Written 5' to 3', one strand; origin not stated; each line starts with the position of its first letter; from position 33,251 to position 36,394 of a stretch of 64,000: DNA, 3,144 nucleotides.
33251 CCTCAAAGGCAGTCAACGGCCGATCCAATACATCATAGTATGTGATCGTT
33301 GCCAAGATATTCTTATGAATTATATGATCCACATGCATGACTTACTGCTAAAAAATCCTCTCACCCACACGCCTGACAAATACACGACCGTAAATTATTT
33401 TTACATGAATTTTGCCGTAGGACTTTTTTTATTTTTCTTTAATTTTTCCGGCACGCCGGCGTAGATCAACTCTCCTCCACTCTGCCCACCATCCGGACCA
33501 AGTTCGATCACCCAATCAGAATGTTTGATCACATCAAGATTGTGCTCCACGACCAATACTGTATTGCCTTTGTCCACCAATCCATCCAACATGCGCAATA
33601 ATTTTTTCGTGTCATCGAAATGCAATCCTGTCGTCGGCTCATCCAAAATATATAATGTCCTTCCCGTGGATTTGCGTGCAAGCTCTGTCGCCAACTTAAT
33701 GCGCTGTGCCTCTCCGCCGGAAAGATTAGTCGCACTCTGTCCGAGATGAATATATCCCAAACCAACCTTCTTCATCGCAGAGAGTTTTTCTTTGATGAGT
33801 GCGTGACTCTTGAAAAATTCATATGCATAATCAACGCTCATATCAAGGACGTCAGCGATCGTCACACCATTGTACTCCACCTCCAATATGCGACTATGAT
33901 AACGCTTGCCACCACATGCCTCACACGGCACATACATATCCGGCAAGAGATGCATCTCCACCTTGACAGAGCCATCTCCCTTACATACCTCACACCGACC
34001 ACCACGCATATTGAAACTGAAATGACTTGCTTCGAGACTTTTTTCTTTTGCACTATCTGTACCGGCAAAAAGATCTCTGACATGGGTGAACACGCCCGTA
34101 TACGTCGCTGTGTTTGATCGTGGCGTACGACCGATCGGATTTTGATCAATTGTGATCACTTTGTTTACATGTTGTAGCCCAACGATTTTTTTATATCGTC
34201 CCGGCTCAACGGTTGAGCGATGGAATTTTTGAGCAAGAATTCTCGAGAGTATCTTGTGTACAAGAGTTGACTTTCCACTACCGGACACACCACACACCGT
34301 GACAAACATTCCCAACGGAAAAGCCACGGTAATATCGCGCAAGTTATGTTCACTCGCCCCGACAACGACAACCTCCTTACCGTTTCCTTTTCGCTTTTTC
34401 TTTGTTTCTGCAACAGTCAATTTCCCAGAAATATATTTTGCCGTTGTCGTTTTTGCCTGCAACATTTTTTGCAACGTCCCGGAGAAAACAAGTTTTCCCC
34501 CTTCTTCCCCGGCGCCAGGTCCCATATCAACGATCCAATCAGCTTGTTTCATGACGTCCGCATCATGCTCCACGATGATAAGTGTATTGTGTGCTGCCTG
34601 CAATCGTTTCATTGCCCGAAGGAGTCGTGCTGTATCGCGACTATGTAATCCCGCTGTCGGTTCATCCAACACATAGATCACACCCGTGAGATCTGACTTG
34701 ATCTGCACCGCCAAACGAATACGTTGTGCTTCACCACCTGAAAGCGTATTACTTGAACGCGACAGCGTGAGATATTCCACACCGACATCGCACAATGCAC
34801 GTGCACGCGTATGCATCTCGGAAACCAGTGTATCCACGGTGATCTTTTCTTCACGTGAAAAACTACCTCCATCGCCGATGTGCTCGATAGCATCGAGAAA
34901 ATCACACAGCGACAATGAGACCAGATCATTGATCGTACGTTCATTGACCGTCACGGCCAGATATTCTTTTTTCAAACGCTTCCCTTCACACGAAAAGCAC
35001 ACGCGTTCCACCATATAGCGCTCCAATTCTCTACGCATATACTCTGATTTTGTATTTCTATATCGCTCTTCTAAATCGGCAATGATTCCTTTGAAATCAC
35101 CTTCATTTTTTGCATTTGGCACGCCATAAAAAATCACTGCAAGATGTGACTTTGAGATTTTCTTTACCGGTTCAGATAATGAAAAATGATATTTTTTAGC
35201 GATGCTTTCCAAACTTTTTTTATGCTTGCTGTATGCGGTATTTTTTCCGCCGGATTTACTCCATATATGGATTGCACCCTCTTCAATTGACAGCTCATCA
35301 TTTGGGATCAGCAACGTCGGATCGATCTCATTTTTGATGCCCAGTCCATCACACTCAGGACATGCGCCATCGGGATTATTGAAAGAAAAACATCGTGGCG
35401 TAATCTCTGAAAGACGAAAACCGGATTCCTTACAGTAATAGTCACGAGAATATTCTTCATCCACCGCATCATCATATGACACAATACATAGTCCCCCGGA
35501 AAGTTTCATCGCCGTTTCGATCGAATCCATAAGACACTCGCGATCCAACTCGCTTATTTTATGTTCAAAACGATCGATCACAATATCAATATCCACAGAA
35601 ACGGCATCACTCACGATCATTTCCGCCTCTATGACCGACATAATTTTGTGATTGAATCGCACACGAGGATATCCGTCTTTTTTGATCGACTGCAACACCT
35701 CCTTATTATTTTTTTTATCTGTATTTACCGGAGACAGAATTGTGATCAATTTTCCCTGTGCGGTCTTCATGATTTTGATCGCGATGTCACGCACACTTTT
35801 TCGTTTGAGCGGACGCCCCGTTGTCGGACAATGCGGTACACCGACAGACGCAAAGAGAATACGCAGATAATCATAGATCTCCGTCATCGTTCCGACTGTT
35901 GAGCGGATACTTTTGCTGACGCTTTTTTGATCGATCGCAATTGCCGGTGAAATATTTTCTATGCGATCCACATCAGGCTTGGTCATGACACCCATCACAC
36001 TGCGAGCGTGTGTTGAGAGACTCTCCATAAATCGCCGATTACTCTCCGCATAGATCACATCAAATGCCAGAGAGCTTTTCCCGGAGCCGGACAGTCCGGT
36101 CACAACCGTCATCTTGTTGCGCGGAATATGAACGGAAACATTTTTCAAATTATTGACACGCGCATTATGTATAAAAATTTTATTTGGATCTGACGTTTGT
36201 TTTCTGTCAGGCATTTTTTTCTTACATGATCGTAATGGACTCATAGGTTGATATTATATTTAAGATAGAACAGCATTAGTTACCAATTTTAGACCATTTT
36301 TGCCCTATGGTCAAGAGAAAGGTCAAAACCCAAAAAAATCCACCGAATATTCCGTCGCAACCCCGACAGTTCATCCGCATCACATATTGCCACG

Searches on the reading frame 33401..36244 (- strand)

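Call 72: search_protein_families(library=pfam, proteins=[window:33401-36244:-], max_evalue=0.00001)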
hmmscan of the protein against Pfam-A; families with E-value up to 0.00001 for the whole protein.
window:33401-36244:- (947 aa): 10 families
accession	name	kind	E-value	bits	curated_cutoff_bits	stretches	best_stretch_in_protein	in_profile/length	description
PF17755.6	UvrA_DNA-bind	-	3e-23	82.6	23.2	1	308-409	1-110/110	UvrA DNA-binding domain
PF00005.33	ABC_tran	-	7.6e-21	75.6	25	1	635-872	1-137/137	ABC transporter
PF17760.6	UvrA_inter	-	3.8e-19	69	23.3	1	150-258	2-108/109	UvrA interaction domain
PF02463.25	SMC_N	-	2e-13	50.8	40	0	220-574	135-211/220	RecF/RecN/SMC N terminal domain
PF13304.12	AAA_21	-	2.7e-10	41.2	27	0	837-887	234-284/304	AAA domain, putative AbiEii toxin, Type IV TA system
PF03193.22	RsgA_GTPase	-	1.1e-07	32.3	30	0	610-669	71-130/174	RsgA GTPase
PF13555.12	AAA_29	-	3.2e-07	30.4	27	0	35-59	14-38/61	P-loop containing region of AAA domain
PF20703.3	nSTAND1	-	1.1e-06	29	27.1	0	29-101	19-87/379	Novel STAND NTPase 1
PF13191.12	AAA_16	-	1.4e-06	29.3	32.6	0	646-672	25-51/167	AAA ATPase domain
PF13401.12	AAA_22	-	4.4e-06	27.5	27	0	647-675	7-33/130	AAA domain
